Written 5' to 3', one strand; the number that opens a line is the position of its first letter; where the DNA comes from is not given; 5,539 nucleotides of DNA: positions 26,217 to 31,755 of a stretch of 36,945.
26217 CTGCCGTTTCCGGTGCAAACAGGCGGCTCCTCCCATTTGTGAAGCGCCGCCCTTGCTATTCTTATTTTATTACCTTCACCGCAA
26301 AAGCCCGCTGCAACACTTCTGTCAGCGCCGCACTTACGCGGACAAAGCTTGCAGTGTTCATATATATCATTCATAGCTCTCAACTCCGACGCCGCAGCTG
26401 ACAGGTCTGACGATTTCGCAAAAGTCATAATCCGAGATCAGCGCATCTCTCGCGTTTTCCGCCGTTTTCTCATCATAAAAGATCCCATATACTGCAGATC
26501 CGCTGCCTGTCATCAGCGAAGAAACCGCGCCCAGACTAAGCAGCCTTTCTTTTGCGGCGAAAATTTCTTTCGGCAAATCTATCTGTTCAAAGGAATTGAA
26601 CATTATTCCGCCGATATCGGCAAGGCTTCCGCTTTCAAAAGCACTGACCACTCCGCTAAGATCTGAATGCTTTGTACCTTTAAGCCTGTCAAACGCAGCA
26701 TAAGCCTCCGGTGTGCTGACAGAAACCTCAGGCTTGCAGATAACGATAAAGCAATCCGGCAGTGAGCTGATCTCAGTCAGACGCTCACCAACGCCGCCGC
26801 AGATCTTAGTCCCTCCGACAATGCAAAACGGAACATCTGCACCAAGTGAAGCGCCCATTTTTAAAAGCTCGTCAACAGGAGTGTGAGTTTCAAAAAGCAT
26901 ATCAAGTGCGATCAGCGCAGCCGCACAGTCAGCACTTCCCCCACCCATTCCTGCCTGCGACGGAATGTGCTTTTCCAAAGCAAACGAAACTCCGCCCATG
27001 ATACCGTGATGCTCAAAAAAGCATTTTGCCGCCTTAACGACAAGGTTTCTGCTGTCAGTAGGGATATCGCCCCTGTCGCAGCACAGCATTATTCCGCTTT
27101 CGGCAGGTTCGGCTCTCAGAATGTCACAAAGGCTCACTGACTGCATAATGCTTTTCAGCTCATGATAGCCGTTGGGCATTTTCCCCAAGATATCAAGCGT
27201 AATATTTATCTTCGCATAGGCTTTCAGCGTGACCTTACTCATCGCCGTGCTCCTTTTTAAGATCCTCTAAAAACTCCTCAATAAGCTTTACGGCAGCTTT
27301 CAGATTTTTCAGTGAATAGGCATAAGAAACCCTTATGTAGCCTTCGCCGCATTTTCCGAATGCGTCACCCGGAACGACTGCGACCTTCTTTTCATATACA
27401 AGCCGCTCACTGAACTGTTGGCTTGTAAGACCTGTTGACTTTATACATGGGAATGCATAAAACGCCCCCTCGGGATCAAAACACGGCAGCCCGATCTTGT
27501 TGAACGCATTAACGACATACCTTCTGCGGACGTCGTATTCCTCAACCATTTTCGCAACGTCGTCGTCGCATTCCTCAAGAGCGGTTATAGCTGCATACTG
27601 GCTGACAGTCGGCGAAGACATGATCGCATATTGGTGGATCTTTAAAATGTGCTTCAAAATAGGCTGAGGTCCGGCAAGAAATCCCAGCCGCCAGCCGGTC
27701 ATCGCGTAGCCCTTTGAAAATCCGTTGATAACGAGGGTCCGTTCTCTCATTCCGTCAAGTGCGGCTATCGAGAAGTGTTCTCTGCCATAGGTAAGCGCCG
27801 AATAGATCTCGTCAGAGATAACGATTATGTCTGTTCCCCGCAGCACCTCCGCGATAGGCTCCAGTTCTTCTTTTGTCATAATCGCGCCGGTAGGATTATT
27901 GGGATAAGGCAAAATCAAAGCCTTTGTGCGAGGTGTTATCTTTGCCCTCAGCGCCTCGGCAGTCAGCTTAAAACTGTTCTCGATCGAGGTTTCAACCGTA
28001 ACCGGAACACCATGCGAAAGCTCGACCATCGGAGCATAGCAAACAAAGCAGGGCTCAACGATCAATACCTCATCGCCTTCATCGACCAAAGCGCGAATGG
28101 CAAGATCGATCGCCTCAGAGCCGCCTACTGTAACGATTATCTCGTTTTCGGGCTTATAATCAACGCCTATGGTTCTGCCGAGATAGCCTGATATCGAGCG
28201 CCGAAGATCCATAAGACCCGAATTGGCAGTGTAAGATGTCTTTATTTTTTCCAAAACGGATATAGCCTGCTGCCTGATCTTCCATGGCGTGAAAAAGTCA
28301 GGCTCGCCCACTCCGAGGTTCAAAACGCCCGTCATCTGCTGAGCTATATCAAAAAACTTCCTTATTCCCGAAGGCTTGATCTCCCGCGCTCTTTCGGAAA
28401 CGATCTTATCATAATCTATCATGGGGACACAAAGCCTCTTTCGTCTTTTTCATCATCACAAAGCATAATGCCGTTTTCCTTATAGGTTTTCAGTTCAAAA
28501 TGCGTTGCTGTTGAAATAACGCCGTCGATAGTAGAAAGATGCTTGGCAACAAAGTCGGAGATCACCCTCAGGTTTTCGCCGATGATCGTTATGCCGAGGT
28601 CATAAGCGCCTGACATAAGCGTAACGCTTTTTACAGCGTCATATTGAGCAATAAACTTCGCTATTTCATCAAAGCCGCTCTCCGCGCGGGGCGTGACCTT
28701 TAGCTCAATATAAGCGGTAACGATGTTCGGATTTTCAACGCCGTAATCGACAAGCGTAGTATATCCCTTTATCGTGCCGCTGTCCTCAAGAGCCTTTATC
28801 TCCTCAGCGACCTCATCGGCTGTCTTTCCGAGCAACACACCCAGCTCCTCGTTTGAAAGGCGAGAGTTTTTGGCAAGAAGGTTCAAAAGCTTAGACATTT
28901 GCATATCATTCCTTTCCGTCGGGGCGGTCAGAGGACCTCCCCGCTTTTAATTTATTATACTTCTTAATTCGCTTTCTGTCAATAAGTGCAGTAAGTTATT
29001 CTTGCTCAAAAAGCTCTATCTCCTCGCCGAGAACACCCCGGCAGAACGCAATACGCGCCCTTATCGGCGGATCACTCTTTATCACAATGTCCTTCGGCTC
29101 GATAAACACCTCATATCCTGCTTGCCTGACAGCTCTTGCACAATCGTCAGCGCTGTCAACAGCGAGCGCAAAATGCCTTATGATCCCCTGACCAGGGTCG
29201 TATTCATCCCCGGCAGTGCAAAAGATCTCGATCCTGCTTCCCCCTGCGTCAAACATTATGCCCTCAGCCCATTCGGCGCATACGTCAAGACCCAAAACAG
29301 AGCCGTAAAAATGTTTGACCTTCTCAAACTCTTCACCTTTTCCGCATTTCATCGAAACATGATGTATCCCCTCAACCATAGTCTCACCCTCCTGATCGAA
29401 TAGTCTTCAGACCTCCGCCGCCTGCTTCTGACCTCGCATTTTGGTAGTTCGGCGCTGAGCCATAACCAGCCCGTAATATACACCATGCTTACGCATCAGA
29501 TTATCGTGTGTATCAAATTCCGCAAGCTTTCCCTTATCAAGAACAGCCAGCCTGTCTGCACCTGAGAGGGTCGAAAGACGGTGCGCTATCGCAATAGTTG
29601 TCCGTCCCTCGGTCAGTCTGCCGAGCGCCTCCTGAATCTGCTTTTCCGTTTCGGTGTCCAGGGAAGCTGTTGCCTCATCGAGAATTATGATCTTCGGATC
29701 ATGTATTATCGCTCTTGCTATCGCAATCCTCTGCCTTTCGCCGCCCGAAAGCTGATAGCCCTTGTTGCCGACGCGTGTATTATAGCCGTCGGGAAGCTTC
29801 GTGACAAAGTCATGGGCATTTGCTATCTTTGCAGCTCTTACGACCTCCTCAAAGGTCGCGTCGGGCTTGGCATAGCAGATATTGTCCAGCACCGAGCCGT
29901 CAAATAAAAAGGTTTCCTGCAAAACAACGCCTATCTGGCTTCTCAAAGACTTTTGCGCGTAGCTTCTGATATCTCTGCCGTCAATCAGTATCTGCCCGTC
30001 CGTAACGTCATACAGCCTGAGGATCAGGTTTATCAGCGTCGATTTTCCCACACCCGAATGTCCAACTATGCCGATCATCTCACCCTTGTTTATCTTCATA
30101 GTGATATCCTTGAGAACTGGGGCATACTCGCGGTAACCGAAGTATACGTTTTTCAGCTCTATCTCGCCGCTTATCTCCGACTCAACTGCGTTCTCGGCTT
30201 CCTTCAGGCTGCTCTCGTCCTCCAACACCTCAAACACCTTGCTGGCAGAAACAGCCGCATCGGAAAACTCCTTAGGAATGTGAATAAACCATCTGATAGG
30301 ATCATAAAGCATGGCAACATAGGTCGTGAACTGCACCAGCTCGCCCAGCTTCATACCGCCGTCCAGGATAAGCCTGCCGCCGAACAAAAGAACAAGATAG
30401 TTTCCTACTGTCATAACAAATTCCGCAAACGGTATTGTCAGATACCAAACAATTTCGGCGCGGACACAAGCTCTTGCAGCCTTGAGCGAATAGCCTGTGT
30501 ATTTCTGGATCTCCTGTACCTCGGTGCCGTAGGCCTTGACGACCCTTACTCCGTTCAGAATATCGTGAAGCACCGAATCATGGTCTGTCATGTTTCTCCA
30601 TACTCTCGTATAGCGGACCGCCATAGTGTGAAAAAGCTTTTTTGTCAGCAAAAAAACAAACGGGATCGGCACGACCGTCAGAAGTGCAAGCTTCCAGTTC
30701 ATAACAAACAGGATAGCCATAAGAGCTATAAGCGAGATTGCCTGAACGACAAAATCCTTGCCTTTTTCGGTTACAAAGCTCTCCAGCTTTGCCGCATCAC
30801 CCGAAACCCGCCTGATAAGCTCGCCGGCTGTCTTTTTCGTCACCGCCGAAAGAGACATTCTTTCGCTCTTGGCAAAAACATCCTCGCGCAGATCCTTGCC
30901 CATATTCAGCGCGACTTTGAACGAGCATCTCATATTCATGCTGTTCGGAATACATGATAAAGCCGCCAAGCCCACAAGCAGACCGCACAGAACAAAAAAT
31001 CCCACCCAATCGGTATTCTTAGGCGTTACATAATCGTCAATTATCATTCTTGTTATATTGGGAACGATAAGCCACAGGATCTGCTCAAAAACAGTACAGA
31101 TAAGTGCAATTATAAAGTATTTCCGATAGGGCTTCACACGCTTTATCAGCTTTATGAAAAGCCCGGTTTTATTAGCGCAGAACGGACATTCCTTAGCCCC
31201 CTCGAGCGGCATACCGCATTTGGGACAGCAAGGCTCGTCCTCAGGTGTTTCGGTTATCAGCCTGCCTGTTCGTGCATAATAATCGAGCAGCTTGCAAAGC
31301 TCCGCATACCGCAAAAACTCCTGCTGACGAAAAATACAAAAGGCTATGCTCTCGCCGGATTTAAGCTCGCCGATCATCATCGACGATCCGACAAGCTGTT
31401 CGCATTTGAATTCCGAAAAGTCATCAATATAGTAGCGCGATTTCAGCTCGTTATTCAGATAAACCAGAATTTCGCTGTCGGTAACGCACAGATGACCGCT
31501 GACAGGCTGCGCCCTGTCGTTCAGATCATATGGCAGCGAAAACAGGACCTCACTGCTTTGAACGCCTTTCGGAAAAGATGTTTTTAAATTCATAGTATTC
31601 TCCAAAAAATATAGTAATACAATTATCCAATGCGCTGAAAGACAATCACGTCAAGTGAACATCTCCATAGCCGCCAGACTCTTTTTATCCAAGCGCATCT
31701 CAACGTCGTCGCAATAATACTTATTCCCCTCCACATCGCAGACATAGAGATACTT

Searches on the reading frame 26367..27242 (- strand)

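Call 50: search_protein_families(library=pfam, max_evalue=0.0001, proteins=[window:26367-27242:-])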
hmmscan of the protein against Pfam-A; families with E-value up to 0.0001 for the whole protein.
window:26367-27242:- (291 aa): 2 families
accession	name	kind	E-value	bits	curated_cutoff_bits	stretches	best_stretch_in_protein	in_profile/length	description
PF00288.32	GHMP_kinases_N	-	4.9e-17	62.4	22.3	1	66-144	1-87/87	GHMP kinases N terminal domain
PF08544.19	GHMP_kinases_C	-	1e-10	42.3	21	1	199-270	2-81/85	GHMP kinases C terminal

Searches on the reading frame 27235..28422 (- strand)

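Call 50: search_protein_families(library=pfam, max_evalue=0.0001, proteins=[window:27235-28422:-])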
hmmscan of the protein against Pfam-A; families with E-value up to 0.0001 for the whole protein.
window:27235-28422:- (395 aa): 4 families
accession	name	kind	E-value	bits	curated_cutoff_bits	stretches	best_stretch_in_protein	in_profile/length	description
PF00155.27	Aminotran_1_2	-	1.5e-70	238.7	19.7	1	32-379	2-359/361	Aminotransferase class I and II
PF01041.23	DegT_DnrJ_EryC1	-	1.4e-08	34.8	19.8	1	93-204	40-145/360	DegT/DnrJ/EryC1/StrS aminotransferase family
PF00266.25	Aminotran_5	-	1.7e-07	31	21.5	1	91-204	60-175/371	Aminotransferase class-V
PF01053.26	Cys_Met_Meta_PP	-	8.2e-06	25.1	27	1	96-208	71-177/381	Cys/Met metabolism PLP-dependent enzyme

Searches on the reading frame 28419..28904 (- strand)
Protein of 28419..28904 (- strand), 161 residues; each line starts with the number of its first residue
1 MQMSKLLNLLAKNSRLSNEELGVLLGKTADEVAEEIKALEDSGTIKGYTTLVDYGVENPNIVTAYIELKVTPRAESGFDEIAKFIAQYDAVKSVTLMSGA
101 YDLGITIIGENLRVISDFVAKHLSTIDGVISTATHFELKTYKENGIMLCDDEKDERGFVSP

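Call 50: search_protein_families(library=pfam, max_evalue=0.0001, proteins=[window:28419-28904:-])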
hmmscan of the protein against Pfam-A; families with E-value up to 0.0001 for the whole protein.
window:28419-28904:- (161 aa): 3 families
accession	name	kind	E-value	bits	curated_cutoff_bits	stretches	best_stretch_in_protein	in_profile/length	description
PF01037.27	AsnC_trans_reg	-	3.5e-11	43.3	25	1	66-140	1-73/73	Lrp/AsnC ligand binding domain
PF13404.12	HTH_AsnC-type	-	8.3e-06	26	27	1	5-40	7-42/42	AsnC-type helix-turn-helix domain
PF13412.12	HTH_24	-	3.3e-05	23.8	21.9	1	5-46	7-48/48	Winged helix-turn-helix DNA-binding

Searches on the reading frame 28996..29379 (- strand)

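Call 50: search_protein_families(library=pfam, max_evalue=0.0001, proteins=[window:28996-29379:-])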
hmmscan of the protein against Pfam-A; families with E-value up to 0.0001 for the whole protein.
window:28996-29379:- (127 aa): 1 family
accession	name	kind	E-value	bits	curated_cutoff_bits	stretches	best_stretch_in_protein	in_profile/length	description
PF00903.31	Glyoxalase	-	1e-07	32.8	20.6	1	17-98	11-102/121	Glyoxalase/Bleomycin resistance protein/Dioxygenase superfamily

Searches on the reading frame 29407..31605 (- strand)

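Call 50: search_protein_families(library=pfam, max_evalue=0.0001, proteins=[window:29407-31605:-])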
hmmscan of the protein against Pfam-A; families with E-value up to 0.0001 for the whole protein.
window:29407-31605:- (732 aa): 4 families
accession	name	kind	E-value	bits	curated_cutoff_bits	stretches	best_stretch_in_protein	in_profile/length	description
PF00664.28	ABC_membrane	-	9.9e-45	153.8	28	1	164-436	1-273/274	ABC transporter transmembrane region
PF00005.33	ABC_tran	-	3.1e-37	128.6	25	1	498-647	1-137/137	ABC transporter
PF02463.25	SMC_N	-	2.3e-05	24.3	40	0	537-687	109-209/220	RecF/RecN/SMC N terminal domain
PF03193.22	RsgA_GTPase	-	6.3e-05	23.3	30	0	497-530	96-128/174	RsgA GTPase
